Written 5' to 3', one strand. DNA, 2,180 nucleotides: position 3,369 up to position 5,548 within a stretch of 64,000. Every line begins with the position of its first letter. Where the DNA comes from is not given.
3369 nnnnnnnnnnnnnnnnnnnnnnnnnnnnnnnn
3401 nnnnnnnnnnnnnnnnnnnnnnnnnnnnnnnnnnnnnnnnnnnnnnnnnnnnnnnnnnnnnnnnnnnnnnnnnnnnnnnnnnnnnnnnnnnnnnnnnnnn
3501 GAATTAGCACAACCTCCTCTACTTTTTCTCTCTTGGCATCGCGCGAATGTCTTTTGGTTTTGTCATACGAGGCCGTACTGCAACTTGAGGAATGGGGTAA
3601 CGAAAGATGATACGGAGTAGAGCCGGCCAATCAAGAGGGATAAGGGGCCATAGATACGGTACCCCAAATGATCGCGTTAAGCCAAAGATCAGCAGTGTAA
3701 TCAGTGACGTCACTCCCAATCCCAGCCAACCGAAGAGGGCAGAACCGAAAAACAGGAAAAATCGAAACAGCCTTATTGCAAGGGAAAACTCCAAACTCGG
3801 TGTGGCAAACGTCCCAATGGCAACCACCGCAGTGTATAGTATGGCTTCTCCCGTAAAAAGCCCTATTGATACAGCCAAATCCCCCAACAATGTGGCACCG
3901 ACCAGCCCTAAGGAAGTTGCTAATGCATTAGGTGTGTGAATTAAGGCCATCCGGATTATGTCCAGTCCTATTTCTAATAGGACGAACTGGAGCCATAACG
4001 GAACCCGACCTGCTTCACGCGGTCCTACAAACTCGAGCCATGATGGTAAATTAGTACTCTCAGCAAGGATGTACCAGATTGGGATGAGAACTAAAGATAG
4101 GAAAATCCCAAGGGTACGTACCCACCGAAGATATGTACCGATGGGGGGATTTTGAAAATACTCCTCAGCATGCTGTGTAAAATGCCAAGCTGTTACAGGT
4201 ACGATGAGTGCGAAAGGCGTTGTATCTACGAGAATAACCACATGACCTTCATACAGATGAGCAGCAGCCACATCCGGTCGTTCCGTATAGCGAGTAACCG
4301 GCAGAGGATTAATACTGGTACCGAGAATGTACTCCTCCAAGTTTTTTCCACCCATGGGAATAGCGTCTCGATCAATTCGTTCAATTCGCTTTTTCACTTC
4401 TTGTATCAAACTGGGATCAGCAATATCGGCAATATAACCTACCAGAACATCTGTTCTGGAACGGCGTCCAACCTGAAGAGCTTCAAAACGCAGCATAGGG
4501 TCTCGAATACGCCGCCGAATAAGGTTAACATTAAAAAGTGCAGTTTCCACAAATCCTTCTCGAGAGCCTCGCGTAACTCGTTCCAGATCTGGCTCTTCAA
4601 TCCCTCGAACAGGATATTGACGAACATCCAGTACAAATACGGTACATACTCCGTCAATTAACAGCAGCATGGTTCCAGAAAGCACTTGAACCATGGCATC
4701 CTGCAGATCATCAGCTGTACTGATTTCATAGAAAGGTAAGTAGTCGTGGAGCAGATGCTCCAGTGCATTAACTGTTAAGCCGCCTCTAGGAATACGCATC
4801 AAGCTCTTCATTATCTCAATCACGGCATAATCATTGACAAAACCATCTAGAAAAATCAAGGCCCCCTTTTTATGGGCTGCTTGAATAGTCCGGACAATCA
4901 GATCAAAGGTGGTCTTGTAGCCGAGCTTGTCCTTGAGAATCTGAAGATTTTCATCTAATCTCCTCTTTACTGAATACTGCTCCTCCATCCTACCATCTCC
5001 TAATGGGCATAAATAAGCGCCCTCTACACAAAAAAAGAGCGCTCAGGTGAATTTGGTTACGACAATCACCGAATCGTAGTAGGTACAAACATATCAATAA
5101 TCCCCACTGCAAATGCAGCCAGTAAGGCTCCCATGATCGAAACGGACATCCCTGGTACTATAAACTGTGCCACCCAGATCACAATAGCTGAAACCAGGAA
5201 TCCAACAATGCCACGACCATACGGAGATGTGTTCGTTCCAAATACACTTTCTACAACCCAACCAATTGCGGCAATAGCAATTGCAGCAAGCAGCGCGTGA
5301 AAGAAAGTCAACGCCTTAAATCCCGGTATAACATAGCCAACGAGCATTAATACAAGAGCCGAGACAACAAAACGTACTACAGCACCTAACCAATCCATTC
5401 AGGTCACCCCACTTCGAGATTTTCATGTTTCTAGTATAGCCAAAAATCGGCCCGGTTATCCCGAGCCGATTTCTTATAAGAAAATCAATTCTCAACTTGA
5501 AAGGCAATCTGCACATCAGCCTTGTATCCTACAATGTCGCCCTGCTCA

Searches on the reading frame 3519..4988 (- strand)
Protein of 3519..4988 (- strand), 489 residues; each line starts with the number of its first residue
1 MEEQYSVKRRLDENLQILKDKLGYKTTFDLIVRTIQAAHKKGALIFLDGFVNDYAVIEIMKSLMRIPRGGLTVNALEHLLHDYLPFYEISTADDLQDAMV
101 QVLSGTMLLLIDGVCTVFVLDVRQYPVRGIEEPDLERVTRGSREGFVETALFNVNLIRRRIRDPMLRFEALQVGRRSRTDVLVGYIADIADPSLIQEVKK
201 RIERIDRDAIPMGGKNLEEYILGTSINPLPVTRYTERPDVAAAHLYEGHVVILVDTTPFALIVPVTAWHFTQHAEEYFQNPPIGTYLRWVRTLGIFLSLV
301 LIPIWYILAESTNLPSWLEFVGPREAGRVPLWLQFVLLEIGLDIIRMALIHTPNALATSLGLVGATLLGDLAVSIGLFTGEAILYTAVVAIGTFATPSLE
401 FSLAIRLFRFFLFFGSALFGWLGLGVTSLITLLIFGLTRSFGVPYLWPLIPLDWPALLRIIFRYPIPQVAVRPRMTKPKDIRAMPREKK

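Call 3: search_protein_families(library=pfam, proteins=[window:3519-4988:-], max_evalue=0.01)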
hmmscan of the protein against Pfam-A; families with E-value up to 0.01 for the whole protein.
window:3519-4988:- (489 aa): 1 family
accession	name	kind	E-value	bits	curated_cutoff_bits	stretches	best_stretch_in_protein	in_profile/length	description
PF03323.18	GerA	-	2.2e-145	485.2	27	1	18-474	3-465/466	Bacillus/Clostridium GerA spore germination protein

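Call 4: search_protein_families(library=ncbifam, proteins=[window:3519-4988:-], max_evalue=0.01)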
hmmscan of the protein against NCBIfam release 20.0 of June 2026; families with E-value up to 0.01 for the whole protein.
window:3519-4988:- (489 aa): 1 family
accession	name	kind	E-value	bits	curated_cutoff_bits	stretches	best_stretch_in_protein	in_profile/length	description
NF052514.1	SpGerGerXA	equivalog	3.5e-59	200.7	850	1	86-480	77-474/479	spore germination protein GerXA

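Call 88: search_dna_similar(query=window:3519-4988:-, collection=plasmids, mode=protein, max_rows=25, max_evalue=1e-10)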
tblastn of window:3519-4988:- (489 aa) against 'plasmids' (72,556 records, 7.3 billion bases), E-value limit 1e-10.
Records with a match: 443; places in all: 585; records where one place covers at least 80% of the query: 279.
Best place of each record, by identity: <60% 443.
By first word of the organism name: Bacillus 341; Priestia 63; Paenibacillus 7; Clostridium 7; Peribacillus 5; Cytobacillus 4; Alicyclobacillus 4; Brevibacillus 2; Niallia 2; Lysinibacillus 2; and 6 more.
By predicted mobility (MOB-suite, as given by PLSDB): non-mobilizable 268; conjugative 133; mobilizable 42.
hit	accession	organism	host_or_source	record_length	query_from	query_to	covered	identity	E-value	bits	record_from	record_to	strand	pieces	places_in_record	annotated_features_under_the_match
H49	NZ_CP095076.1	Halobacillus amylolyticus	single cell,Saltern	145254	2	480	98%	45.9%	9e-112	431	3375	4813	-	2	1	none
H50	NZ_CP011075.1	Brevibacillus laterosporus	Oryza sativa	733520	2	480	98%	44.8%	9e-116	382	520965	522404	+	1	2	spore germination protein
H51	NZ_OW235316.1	Tepidibacter aestuarii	-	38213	4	469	95%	45.7%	3e-127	415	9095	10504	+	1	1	spore germination protein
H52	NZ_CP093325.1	Bacillus sp. N5-665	whole organism,peat soil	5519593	7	482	97%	41.1%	8e-109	362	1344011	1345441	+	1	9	none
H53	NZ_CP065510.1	Bacillus sp. N447-1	Zoo anteater area soil,cell culture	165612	13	489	98%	34.3%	1e-64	234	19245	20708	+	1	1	spore germination protein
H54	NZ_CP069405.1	Priestia megaterium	Homo sapiens,Pure culture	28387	2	452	92%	35.7%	4e-62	226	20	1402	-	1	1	none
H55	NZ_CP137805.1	Priestia megaterium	Bacillus megaterium assembly,Arshan ...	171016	3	482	98%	32.8%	3e-60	221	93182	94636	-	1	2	spore germination protein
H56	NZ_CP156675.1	Pseudalkalibacillus hwajinpoensis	mixed culture,soil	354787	3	480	98%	32.7%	2e-57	213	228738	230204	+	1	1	spore germination protein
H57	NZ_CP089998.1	Cytobacillus spongiae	sponge,Pure culture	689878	14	481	96%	33.4%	4e-61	223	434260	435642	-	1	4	spore germination protein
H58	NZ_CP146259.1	Priestia megaterium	Nicotiana tabacum L.,Cell ...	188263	3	482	98%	32.5%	2e-60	222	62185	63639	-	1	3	spore germination protein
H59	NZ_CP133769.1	Paenibacillus polymyxa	soybean,single cell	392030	11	482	97%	32.9%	9e-66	237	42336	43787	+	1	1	spore germination protein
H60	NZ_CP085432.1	Priestia megaterium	single cell,soil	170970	3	482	98%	32.3%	7e-60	220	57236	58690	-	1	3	spore germination protein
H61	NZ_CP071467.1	Priestia megaterium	whole organism,Hypersaline environment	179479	2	484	99%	32.1%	2e-60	221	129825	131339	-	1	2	spore germination protein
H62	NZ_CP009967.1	Bacillus cereus E33L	Microbial isolate culture,Animal, ...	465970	3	488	99%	31.9%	4e-61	224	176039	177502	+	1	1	spore germination protein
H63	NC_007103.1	Bacillus cereus E33L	-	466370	3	488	99%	31.9%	4e-61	224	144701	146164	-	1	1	spore germination protein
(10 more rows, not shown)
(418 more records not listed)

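Call 89: get_annotated_region(hit=H50, flank=6000)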
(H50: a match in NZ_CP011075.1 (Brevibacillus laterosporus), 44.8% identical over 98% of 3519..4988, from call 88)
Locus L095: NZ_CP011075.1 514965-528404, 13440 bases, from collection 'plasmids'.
description: Brevibacillus laterosporus strain B9 plasmid unnamed1, complete sequence
organism: Brevibacillus laterosporus (NCBI taxid 1465)
taxonomy: Bacteria; Bacillota; Bacilli; Bacillales; Paenibacillaceae; Brevibacillus; Brevibacillus laterosporus
host: -; source: Oryza sativa; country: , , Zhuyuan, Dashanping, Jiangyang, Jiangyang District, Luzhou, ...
typing (MOB-suite, as given by PLSDB): non-mobilizable
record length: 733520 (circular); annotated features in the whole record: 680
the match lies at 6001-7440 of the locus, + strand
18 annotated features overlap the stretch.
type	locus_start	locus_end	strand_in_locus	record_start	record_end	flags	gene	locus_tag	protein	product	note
CDS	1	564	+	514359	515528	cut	-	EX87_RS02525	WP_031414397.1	D-alanyl-D-alanine carboxypeptidase family protein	-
CDS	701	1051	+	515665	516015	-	spoIIAA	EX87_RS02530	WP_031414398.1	anti-sigma F factor antagonist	GO:0030436 - asexual sporulation [Evidence IEA]; GO:0006355 - regulation of DNA-templated transcription [Evidence IEA]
CDS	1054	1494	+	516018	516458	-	spoIIAB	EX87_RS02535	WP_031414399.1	anti-sigma F factor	GO:0030436 - asexual sporulation [Evidence IEA]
CDS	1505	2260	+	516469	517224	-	sigF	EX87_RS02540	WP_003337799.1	RNA polymerase sporulation sigma factor SigF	GO:0030436 - asexual sporulation [Evidence IEA]; GO:0006352 - DNA-templated transcription initiation [Evidence IEA]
CDS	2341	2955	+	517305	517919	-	-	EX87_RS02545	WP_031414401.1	stage V sporulation protein AA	-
CDS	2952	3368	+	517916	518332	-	-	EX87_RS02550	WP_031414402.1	stage V sporulation protein AB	-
CDS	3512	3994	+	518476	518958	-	spoVAC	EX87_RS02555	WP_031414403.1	stage V sporulation protein AC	GO:0030436 - asexual sporulation [Evidence IEA]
CDS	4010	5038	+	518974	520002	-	spoVAD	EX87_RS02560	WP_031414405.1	stage V sporulation protein AD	GO:0030436 - asexual sporulation [Evidence IEA]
CDS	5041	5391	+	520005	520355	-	spoVAE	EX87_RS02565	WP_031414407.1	stage V sporulation protein AE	GO:0030436 - asexual sporulation [Evidence IEA]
CDS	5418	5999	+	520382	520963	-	-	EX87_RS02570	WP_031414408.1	stage V sporulation protein AE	-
CDS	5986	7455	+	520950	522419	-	-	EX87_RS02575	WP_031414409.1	spore germination protein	GO:0009847 - spore germination [Evidence IEA]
CDS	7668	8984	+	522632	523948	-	lysA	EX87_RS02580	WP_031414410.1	diaminopimelate decarboxylase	GO:0009089 - lysine biosynthetic process via diaminopimelate [Evidence IEA]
CDS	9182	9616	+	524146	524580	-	-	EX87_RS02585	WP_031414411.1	peptidylprolyl isomerase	GO:0000413 - protein peptidyl-prolyl isomerization [Evidence IEA]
CDS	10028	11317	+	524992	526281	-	-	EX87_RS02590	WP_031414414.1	helix-turn-helix transcriptional regulator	-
CDS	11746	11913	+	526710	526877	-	-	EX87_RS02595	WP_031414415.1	aspartyl-phosphate phosphatase Spo0E family protein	-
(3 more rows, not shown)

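Call 90: get_annotated_region(hit=H51, flank=6000)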
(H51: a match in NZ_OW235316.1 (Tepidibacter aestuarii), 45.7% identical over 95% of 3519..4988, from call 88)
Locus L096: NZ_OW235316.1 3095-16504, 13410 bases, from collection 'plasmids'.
description: Tepidibacter aestuarii strain 8C15b plasmid pT8CH, complete sequence
organism: Tepidibacter aestuarii (NCBI taxid 2925782)
taxonomy: Bacteria; Bacillota; Clostridia; Peptostreptococcales; Peptostreptococcaceae; Tepidibacter; Tepidibacter aestuarii
host: -; source: -; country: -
typing (MOB-suite, as given by PLSDB): non-mobilizable
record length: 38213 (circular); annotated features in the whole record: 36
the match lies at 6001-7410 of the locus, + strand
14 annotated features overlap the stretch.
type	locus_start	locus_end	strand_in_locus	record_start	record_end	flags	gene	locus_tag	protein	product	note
CDS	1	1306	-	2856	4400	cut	-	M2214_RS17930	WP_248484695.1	L-lactate permease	-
CDS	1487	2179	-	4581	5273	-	-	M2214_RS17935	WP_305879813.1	FadR/GntR family transcriptional regulator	-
CDS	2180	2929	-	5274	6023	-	truA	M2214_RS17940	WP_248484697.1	tRNA pseudouridine(38-40) synthase TruA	GO:0006400 - tRNA modification [Evidence IEA]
CDS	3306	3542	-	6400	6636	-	-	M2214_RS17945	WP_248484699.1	hypothetical protein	-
CDS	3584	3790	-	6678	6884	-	-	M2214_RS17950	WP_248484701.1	hypothetical protein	-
CDS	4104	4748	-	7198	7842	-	-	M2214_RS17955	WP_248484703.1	MBL fold metallo-hydrolase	-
CDS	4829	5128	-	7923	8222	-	-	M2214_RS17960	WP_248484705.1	hypothetical protein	-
CDS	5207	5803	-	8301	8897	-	-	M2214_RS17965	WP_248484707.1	DUF3793 family protein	-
CDS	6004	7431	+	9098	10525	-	-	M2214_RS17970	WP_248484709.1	spore germination protein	GO:0009847 - spore germination [Evidence IEA]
CDS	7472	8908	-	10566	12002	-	purB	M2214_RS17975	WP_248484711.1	adenylosuccinate lyase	GO:0009152 - purine ribonucleotide biosynthetic process [Evidence IEA]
CDS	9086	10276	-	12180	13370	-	-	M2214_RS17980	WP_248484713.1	pyridoxal phosphate-dependent aminotransferase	GO:0009058 - biosynthetic process [Evidence IEA]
CDS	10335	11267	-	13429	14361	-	-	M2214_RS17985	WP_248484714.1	membrane dipeptidase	GO:0006508 - proteolysis [Evidence IEA]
CDS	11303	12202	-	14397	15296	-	-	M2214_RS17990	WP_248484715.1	tyrosine-type recombinase/integrase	GO:0015074 - DNA integration [Evidence IEA]; GO:0006310 - DNA recombination [Evidence IEA]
CDS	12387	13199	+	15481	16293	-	-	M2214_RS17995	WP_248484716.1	undecaprenyl-diphosphate phosphatase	GO:0016311 - dephosphorylation [Evidence IEA]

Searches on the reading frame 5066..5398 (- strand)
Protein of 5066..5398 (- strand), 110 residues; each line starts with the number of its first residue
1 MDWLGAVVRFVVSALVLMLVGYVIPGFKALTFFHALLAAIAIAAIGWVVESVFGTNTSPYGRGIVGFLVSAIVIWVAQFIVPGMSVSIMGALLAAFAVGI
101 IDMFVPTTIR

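Call 37: search_protein_families(library=pfam, proteins=[window:5066-5398:-], max_evalue=0.001)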
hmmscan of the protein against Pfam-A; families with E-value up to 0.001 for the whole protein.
window:5066-5398:- (110 aa): 1 family
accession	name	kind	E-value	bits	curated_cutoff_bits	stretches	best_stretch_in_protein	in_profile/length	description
PF04020.18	Phage_holin_4_2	-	4.4e-16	59.8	28.8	1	5-104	2-105/105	Mycobacterial 4 TMS phage holin, superfamily IV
